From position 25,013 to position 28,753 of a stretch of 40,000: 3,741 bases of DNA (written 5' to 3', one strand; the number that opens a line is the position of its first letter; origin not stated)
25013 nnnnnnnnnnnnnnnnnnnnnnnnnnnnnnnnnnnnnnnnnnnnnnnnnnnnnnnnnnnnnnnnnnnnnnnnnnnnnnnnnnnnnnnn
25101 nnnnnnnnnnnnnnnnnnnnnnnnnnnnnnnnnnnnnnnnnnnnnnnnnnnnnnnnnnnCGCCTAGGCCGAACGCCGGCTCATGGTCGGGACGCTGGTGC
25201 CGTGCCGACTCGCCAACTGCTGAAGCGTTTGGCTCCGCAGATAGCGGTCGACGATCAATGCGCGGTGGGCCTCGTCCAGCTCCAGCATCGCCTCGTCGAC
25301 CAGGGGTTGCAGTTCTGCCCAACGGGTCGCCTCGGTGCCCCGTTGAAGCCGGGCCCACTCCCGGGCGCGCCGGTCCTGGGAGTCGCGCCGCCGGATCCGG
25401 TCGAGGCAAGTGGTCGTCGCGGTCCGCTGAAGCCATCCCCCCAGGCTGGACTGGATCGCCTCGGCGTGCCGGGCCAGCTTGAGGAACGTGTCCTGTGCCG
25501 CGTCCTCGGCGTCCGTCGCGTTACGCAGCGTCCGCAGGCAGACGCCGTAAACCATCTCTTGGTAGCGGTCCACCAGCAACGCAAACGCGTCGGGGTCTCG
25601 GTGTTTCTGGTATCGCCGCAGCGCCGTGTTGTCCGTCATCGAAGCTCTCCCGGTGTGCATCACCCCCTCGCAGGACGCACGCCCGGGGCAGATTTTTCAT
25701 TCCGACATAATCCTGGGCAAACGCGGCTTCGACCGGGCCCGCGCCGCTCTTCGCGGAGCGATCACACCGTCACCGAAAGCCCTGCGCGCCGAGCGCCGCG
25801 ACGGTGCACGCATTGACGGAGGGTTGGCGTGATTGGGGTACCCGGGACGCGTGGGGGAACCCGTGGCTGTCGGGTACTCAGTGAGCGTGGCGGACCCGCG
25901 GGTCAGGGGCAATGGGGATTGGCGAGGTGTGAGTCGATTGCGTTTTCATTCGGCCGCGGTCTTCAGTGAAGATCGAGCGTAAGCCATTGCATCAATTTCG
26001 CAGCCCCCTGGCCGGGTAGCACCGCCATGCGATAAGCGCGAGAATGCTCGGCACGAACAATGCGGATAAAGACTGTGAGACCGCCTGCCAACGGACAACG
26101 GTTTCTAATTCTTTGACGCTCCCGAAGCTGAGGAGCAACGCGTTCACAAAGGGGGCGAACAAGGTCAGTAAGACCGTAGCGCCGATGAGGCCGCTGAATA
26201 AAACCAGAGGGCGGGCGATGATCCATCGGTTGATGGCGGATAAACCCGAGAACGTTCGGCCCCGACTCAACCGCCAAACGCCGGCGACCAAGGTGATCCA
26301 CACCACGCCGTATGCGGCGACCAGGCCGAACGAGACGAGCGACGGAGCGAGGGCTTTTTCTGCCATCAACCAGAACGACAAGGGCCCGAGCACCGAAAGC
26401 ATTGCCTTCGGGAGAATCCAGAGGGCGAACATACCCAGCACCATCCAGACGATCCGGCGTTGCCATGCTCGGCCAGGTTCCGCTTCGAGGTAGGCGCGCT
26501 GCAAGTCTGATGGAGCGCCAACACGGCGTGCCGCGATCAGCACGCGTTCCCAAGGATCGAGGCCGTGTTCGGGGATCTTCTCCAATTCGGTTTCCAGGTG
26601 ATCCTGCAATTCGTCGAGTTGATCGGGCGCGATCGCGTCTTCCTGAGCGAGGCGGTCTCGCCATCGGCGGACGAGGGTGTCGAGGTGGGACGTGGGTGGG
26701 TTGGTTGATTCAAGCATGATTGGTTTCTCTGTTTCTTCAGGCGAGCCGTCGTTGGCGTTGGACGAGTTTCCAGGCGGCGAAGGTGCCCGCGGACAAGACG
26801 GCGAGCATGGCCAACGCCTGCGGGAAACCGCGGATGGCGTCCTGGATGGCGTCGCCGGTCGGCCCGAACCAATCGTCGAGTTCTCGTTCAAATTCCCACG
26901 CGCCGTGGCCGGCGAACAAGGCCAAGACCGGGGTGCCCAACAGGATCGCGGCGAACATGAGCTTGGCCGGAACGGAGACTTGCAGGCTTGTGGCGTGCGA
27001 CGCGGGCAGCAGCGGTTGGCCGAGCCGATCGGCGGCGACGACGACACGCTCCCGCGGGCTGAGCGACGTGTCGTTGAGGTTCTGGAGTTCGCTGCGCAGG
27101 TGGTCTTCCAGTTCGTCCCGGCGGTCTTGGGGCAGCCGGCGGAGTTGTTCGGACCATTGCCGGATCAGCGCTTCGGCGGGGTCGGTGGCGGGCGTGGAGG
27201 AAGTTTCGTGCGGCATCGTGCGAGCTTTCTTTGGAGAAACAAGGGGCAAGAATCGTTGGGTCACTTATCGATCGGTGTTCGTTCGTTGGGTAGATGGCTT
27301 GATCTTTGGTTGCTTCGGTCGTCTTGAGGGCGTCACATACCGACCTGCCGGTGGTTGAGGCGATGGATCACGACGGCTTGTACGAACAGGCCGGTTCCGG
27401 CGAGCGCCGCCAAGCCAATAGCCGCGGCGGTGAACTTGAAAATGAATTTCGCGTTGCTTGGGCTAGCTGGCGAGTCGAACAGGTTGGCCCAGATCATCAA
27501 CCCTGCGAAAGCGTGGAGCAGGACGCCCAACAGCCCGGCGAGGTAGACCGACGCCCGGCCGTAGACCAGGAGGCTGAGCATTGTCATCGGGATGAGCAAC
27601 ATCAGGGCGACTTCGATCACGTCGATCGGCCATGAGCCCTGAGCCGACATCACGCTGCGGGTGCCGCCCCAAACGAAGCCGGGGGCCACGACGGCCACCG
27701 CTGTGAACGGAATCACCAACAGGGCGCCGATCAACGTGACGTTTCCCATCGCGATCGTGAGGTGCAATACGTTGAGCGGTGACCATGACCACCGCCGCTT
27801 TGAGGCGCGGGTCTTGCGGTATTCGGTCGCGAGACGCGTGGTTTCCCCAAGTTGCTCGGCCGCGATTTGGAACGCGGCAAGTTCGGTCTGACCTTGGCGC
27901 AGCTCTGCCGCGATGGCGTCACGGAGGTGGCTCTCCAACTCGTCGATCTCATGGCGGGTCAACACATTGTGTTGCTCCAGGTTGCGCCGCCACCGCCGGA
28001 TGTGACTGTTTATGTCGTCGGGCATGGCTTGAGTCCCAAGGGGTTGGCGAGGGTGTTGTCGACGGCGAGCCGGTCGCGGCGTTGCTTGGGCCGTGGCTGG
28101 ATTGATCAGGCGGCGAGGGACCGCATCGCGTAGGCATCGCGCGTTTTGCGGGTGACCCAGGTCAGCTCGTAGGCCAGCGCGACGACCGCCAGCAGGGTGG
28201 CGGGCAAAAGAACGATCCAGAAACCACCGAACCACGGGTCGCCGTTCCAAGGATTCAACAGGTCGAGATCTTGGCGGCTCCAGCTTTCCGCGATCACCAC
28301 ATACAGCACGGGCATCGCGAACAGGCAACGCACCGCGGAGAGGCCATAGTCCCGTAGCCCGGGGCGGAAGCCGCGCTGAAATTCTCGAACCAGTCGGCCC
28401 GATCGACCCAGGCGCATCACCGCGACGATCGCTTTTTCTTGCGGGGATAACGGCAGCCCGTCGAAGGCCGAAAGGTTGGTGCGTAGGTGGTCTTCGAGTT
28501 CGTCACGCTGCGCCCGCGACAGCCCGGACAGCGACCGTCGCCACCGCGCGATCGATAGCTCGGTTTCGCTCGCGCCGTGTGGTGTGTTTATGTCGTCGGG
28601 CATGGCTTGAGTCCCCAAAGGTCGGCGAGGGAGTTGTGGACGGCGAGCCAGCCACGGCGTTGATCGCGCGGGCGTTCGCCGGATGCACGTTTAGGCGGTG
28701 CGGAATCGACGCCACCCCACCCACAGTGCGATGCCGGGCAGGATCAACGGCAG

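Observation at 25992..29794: One PadR regulator followed by five tandem paralogous membrane partners: a candidate multi-sensor PadR signalling battery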

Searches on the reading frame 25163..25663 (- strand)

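Call 3: search_protein_families(library=pfam, proteins=[window:25163-25663:-], max_evalue=1)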
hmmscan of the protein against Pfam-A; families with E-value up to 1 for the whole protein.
window:25163-25663:- (166 aa): 4 families
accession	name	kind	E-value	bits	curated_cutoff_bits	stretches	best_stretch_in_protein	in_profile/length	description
PF04542.20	Sigma70_r2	-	2.1e-15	56.7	24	1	30-94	1-69/71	Sigma-70 region 2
PF04545.22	Sigma70_r4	-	5e-05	23.2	24.1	1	125-163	1-39/50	Sigma-70, region 4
PF06530.18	Phage_antitermQ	-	0.084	13.3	26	0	127-157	61-91/118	Phage antitermination protein Q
PF12266.13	DUF3613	-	0.2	12.1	25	1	104-145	10-54/66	Protein of unknown function (DUF3613)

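Call 4: search_protein_families(library=ncbifam, proteins=[window:25163-25663:-], max_evalue=1)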
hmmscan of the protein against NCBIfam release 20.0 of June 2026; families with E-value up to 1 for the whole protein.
window:25163-25663:- (166 aa): 67 families (the best 25 are shown)
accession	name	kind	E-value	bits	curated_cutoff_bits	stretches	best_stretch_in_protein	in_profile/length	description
TIGR02937.1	sigma70-ECF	superfamily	1.2e-18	67.3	42.9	1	25-164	1-153/165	sigma-70 family RNA polymerase sigma factor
NF007223.0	PRK09641.1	equivalog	6.7e-18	65.2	209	1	20-152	13-160/187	RNA polymerase sigma factor SigW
NF009172.0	PRK12519.1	subfamily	2.4e-17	63.1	222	1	11-165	15-178/194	RNA polymerase sigma factor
TIGR02948.1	SigW_bacill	equivalog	3.2e-16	59.9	243.1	1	20-94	13-89/187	RNA polymerase sigma factor SigW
NF007225.0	PRK09643.1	equivalog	1.1e-15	57.9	190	1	8-161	11-167/204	RNA polymerase sigma factor SigM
NF004113.0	PRK05602.1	equivalog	2.6e-15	56.6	208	1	15-145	35-170/211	RNA polymerase sigma factor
NF009167.0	PRK12514.1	equivalog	2.4e-14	53.7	265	1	22-161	17-163/180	RNA polymerase sigma factor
NF006089.0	PRK08241.1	subfamily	2.7e-14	53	240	1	10-137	7-140/343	RNA polymerase subunit sigma-70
TIGR02985.1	Sig70_bacteroi1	subfamily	4.5e-14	53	126.4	1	26-163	2-149/162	RNA polymerase sigma-70 factor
NF007228.0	PRK09646.1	subfamily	1.8e-13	50.6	226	1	8-164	13-178/194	ECF RNA polymerase sigma factor SigK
NF009190.0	PRK12538.1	equivalog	2.7e-13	50.1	303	1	11-144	50-187/233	RNA polymerase sigma factor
TIGR02989.1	Sig-70_gvs1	subfamily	8.7e-13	48.5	124.55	1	26-161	2-143/158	RNA polymerase sigma-70 factor, Rhodopirellula/Verrucomicrobium family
NF007222.0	PRK09640.1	equivalog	1.1e-12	47.9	194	1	23-151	24-157/188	RNA polymerase sigma factor SigX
NF009166.1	PRK12513.1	equivalog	3.4e-12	46.5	206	1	7-141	5-151/193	RNA polymerase sigma factor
TIGR02983.1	SigE-fam_strep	subfamily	9.8e-12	45.1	141.55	1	28-161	10-143/162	SigE family RNA polymerase sigma factor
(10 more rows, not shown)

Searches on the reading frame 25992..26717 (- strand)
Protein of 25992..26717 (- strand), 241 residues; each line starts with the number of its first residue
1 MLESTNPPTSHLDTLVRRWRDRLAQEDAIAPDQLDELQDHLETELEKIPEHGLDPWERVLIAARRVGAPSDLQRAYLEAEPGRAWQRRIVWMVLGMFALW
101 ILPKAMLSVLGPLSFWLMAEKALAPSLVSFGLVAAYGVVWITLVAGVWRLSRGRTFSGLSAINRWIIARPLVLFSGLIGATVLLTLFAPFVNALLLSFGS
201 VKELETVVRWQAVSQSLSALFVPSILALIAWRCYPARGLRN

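Call 3: search_protein_families(library=pfam, proteins=[window:25992-26717:-], max_evalue=1)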
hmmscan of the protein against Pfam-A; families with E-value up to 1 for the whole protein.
window:25992-26717:- (241 aa): 1 family
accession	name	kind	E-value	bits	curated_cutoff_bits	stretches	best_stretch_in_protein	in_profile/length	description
PF08219.16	TOM13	-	0.056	13.8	25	1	166-209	30-71/84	Outer membrane protein TOM13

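Call 4: search_protein_families(library=ncbifam, proteins=[window:25992-26717:-], max_evalue=1)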
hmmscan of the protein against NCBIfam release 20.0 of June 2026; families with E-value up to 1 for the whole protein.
window:25992-26717:- (241 aa): 1 family
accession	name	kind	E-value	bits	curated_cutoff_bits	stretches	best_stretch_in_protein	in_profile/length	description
NF010021.0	PRK13499.1-1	equivalog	0.05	12.8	509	1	173-228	9-64/344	L-rhamnose/proton symporter RhaT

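Call 66: search_protein_families(library=padloc, proteins=[window:25992-26717:-], max_evalue=0.01)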
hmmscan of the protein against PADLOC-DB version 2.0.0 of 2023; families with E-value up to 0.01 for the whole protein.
window:25992-26717:- (241 aa): 0 families

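Call 69: search_protein_representatives(protein=window:25992-26717:-)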
Query: 241 residues. Proteins with E-value up to 0.001 (for the whole library): 1305; up to 1e-10: 150; up to 1e-30: 4. The best 150 are listed.
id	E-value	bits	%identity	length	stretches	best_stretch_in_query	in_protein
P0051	1.2e-126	437.4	100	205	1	37-241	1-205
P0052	2.1e-46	174.7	44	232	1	12-238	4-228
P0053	2.0e-37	145.3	39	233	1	12-235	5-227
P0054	2.5e-33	131.9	39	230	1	14-234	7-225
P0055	1.5e-29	119.5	31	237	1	14-234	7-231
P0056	3.5e-26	108.5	33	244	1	6-232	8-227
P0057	6.7e-26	107.6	39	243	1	13-193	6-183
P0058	1.0e-22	97.2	35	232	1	10-232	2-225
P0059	1.3e-21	93.5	35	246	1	3-234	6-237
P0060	4.1e-19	85.4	39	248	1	4-160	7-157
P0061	5.6e-19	84.9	34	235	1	12-231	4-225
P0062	2.0e-18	83.1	30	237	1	10-240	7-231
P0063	7.5e-17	78.0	32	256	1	11-188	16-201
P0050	8.6e-17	77.7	35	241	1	4-158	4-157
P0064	2.1e-16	76.5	33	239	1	10-228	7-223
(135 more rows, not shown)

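Call 70: find_encoding_contigs(protein=P0052, flank=8000, max_places=3)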
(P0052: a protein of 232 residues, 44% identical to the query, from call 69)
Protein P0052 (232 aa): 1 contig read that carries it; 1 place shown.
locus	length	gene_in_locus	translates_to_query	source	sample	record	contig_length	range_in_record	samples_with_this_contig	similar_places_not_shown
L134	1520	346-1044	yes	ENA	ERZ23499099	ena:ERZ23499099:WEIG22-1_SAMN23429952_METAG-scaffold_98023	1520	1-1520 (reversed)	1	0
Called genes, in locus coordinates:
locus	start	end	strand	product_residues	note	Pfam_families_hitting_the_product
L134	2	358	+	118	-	?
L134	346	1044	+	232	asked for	-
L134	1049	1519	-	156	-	?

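Call 71: find_encoding_contigs(protein=P0053, flank=8000, max_places=3)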
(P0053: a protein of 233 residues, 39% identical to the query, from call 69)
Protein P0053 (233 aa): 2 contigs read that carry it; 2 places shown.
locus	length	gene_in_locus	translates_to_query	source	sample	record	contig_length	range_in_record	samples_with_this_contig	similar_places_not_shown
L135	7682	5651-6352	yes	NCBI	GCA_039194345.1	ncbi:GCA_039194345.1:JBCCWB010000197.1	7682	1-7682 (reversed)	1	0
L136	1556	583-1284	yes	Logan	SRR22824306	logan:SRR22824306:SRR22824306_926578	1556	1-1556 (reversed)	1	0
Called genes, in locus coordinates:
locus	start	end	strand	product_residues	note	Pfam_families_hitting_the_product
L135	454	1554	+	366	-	PF12679:ABC2_membrane_2 (faint)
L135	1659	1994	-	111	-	-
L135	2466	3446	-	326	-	PF01300:Sua5_yciO_yrdC, PF03481:Sua5_C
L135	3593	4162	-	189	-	PF01728:FtsJ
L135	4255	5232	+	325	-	PF00248:Aldo_ket_red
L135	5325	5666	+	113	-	PF03551:PadR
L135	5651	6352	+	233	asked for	-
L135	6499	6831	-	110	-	PF01521:Fe-S_biosyn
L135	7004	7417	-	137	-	PF01592:NifU_N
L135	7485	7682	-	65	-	?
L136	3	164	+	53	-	?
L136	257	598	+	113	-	PF03551:PadR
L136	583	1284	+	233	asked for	-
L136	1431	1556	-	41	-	?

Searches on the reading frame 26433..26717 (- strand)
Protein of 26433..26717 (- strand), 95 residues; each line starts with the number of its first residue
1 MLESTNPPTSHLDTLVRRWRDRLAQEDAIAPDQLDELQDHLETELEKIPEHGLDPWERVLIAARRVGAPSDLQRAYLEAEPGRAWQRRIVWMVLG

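Call 51: predict_structure(alignment_id=A7)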
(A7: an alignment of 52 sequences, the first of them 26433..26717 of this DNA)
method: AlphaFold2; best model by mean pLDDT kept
length: 95 residues; sequences in the alignment: 52
mean_pLDDT: 72.2   pTM: 0.59
mean pLDDT of the five models: 72.2, 71.8, 71.5, 66.5, 64.6
residues with pLDDT >= 90: 1; 70-90: 55; 50-70: 32; < 50: 7
segments of 3 or more residues with pLDDT < 50: 1-5
pLDDT, mean of each block of 10 residues (from residue 1): 52 86 77 84 87 83 74 57 58 52
secondary structure, 60 per line:
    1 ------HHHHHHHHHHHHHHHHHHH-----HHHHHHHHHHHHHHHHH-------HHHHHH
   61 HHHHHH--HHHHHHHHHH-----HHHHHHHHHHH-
elements in order: H7-25 H31-47 H55-66 H69-78 H84-94

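Call 57: fold_search(model_id=the predicted structure, library=pdb)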
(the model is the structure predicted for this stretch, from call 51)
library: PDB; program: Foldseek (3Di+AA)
matches with E <= 10: 59; with E <= 0.001: 0
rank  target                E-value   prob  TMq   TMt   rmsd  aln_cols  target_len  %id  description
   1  8jpa_B                9.7e-01  0.30  0.40  0.30   8.1        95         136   21  De novo design cavitated protein without predefined topology (released 2023-06-28)
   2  6o6o_B                1.0e+00  0.30  0.39  0.23  10.6       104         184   19  Structure of the regulator FasR from Mycobacterium tuberculosis (released 2020-03-11)
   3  6o6p_B                2.6e+00  0.15  0.38  0.24  10.4       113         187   23  Structure of the regulator FasR from Mycobacterium tuberculosis in complex with DNA (released 2020-03-11)
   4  1kx9_A                2.7e+00  0.05  0.20  0.19  11.0        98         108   15  ANTENNAL CHEMOSENSORY PROTEIN A6 FROM THE MOTH MAMESTRA BRASSICAE (released 2002-12-04)
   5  3dm9                  2.9e+00  0.14  0.37  0.14   9.9        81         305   16  Structures and Conformations in Solution of the Signal Recognition Particle Receptor from the archaeon Pyrococcus furios (released 2008-11-11)
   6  7eg3_E                3.0e+00  0.13  0.34  0.19   8.1        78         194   19  Crystal structure of the apoAequorin complex with (S)-HM-daCTZ (released 2021-06-23)
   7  3dm5_B                3.2e+00  0.33  0.50  0.14   7.1        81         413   17  Structures of SRP54 and SRP19, the two proteins assembling the ribonucleic core of the Signal Recognition Particle fro (released 2008-11-04)
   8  5cwc                  3.2e+00  0.14  0.36  0.21   4.9        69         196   22  Crystal structure of de novo designed helical repeat protein DHR5 (released 2015-12-16)
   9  2c03_A                3.6e+00  0.44  0.47  0.17   3.1        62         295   19  GDP COMPLEX OF SRP GTPASE FFH NG DOMAIN (released 2007-02-13)
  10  3adb_A                3.6e+00  0.30  0.47  0.21   3.9        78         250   14  Crystal structure of O-phosphoseryl-tRNA kinase complexed with selenocysteine tRNA and AMPPNP (crystal type 1) (released 2010-07-28)
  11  5l3q_B                3.6e+00  0.28  0.46  0.16  10.5        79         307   19  Structure of the GTPase heterodimer of human SRP54 and SRalpha (released 2016-06-08)
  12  5cwg                  3.8e+00  0.15  0.43  0.25   4.4        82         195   18  Crystal structure of de novo designed helical repeat protein DHR10 (released 2015-12-16)
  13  6qbi_MODEL_1_A        3.8e+00  0.09  0.30  0.29   6.9        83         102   16  NMR structure of BB_P28, Borrelia burgdorferi outer surface lipoprotein (released 2020-01-29)
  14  7wio_MODEL_1_A        4.1e+00  0.11  0.38  0.30  11.0       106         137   17  NMR structure of N-terminal domain of Triconephila clavipes of major ampullate spidroin 1 (released 2023-03-15)
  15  1uhh_A                4.1e+00  0.09  0.32  0.18   8.2        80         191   19  Crystal structure of cp-aequorin (released 2005-02-08)
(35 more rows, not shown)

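Call 67: search_protein_families(library=ncbifam, alignment_id=A7, max_evalue=0.01)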
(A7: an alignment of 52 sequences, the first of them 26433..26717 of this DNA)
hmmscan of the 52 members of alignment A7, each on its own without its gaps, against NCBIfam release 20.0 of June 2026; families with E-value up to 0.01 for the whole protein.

A. member 1, window:26433-26717:- (95 aa): 0 families

B. families by the number of members that match (of 52 scanned): 2 families
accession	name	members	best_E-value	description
NF038403.1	perm_prefix_1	39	5.6e-14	permease prefix domain 1-containing protein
NF004938.0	PRK06291.1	3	0.0011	aspartate kinase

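Call 68: search_protein_families(library=pfam, alignment_id=A7, max_evalue=0.01)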
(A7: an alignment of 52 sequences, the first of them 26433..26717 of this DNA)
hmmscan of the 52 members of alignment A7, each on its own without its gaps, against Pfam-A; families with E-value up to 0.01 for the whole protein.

A. member 1, window:26433-26717:- (95 aa): 0 families

B. families by the number of members that match (of 52 scanned): 4 families
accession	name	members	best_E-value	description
PF10198.14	Ada3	1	0.0005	Histone acetyltransferases subunit 3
PF22993.4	SAM_EPH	1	0.00073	Ephrin receptor 1 SAM domain-like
PF08312.17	cwf21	1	0.007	cwf21 domain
PF23556.1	TPR_Vps41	1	0.0084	Vps41 TPR-like region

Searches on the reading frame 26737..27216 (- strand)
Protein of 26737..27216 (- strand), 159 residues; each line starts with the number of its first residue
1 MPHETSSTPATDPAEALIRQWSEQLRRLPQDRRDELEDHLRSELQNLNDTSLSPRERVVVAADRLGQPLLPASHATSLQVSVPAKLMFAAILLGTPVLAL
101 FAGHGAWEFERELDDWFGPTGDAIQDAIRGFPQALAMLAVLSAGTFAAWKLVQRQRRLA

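Call 3: search_protein_families(library=pfam, proteins=[window:26737-27216:-], max_evalue=1)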
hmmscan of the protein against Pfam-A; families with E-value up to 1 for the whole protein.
window:26737-27216:- (159 aa): 2 families
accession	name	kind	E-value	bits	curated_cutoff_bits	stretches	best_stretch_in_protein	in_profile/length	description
PF22564.2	HAAS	-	0.022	15.6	27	1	24-58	9-39/55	HAAS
PF19379.4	DUF5954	-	0.078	12.7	22.8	1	26-66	47-87/297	Family of unknown function (DUF5954)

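Call 4: search_protein_families(library=ncbifam, proteins=[window:26737-27216:-], max_evalue=1)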
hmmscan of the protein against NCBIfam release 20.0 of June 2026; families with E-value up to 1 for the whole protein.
window:26737-27216:- (159 aa): 0 families

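Call 49: find_related_loci(query=A8, collection=metagenome_contigs, flank=8000)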
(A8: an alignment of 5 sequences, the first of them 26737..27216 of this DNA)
Query A8 (159 aa) in metagenome_contigs; peptide patterns used: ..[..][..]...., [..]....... (x = any residue, [..] = any of these).
600 stretches matched a pattern, but none encodes a relative of the query by tblastn (E <= 1e-3).

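Call 66: search_protein_families(library=padloc, proteins=[window:26737-27216:-], max_evalue=0.01)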
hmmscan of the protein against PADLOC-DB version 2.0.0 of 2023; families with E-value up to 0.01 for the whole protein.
window:26737-27216:- (159 aa): 0 families

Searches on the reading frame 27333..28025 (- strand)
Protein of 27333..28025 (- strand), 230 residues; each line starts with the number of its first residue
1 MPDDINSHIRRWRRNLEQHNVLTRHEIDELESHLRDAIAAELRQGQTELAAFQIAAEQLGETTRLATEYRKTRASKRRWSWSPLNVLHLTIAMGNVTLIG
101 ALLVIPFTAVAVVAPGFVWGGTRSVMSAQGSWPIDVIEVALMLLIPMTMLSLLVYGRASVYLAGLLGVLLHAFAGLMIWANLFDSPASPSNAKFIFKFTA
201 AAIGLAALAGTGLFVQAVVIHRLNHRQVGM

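Call 3: search_protein_families(library=pfam, proteins=[window:27333-28025:-], max_evalue=1)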
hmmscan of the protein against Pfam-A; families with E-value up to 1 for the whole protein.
window:27333-28025:- (230 aa): 4 families
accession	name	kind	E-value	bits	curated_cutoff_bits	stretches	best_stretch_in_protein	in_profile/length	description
PF10198.14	Ada3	-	0.0042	17.6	24.5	1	10-55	8-54/127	Histone acetyltransferases subunit 3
PF25646.1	SPV1_VP4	-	0.11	12.6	27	1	84-118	42-76/181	Sulfolobus polyhedral virus 1 major capsid protein VP4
PF01848.21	HOK_GEF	-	0.22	11.6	22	0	42-52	29-39/42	Hok/gef family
PF19606.4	DUF6111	-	0.6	10.9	24.1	1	101-154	10-58/87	Family of unknown function (DUF6111)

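Call 4: search_protein_families(library=ncbifam, proteins=[window:27333-28025:-], max_evalue=1)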
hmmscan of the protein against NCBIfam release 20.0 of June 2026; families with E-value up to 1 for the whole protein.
window:27333-28025:- (230 aa): 1 family
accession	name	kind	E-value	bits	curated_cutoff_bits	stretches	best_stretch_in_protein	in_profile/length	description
NF038403.1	perm_prefix_1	domain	6.1e-07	29.2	30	1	27-70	16-59/59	permease prefix domain 1-containing protein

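Call 66: search_protein_families(library=padloc, proteins=[window:27333-28025:-], max_evalue=0.01)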
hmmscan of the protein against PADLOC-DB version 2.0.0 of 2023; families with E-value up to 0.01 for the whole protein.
window:27333-28025:- (230 aa): 0 families

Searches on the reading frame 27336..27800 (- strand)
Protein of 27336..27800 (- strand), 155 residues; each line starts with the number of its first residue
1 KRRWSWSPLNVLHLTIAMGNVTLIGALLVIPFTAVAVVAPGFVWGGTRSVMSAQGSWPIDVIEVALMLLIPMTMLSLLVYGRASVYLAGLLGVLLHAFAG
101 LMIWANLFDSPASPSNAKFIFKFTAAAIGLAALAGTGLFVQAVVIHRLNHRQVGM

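Call 62: find_homologous_proteins(query=window:27336-27800:-, max_evalue=0.01)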
Query seq(155 aa) (155 aa): 1 proteins with E <= 0.01 among 1103 candidates.
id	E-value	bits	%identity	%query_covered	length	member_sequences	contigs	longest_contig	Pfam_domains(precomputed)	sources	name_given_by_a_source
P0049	2.6e-91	321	100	100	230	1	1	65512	-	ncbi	ncbi:MAG: hypothetical protein AAGE65_02975 [Planctomycetota bacterium]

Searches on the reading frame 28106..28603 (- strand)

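Call 3: search_protein_families(library=pfam, proteins=[window:28106-28603:-], max_evalue=1)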
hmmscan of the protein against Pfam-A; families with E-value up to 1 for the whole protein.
window:28106-28603:- (165 aa): 1 family
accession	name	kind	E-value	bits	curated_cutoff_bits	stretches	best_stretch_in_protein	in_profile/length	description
PF12616.13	DUF3775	-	0.071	13.5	27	1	54-102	13-62/73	Protein of unknown function (DUF3775)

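Call 4: search_protein_families(library=ncbifam, proteins=[window:28106-28603:-], max_evalue=1)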
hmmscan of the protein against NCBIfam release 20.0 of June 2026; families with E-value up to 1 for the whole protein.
window:28106-28603:- (165 aa): 0 families

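Call 66: search_protein_families(library=padloc, proteins=[window:28106-28603:-], max_evalue=0.01)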
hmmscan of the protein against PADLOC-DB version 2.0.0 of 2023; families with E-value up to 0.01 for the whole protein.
window:28106-28603:- (165 aa): 0 families
